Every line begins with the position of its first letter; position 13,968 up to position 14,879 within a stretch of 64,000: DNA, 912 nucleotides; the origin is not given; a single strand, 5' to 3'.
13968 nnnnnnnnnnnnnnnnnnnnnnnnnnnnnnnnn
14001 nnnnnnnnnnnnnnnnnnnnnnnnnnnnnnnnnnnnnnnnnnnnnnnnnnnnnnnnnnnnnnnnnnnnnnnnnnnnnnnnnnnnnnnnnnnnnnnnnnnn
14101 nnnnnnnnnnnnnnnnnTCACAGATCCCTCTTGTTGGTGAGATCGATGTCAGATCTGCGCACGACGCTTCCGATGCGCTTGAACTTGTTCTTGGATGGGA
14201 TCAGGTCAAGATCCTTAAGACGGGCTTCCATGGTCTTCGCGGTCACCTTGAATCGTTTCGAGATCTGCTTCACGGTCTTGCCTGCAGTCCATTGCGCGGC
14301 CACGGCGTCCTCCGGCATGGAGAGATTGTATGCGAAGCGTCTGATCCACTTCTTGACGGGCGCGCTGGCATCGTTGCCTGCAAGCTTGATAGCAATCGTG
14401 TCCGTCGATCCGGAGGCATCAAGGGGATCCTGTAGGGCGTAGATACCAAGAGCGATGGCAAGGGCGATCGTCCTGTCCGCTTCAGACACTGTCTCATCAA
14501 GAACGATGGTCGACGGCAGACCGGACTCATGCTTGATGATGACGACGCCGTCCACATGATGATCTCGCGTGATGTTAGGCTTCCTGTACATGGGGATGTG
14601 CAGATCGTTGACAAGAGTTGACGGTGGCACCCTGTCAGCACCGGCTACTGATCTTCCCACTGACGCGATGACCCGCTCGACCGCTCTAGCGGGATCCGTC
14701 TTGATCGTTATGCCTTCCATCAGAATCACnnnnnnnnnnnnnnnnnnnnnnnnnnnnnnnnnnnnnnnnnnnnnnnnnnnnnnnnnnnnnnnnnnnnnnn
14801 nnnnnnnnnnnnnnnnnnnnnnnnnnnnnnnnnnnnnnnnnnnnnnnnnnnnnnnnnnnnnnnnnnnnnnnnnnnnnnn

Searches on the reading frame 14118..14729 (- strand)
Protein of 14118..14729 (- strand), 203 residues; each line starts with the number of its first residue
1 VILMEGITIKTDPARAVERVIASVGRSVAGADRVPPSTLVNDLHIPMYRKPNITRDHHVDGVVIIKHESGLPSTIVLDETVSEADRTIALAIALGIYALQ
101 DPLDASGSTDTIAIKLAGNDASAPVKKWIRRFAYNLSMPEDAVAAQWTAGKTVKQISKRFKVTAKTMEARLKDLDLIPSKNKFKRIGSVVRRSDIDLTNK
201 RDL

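Call 36: search_protein_families(library=pfam, proteins=[window:14118-14729:-], max_evalue=0.001)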
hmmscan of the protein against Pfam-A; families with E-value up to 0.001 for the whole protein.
window:14118-14729:- (203 aa): 1 family
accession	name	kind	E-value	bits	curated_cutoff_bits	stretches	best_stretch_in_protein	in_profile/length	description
PF06114.19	Peptidase_M78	-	9.3e-06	25.9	22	1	72-172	28-123/123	IrrE N-terminal-like domain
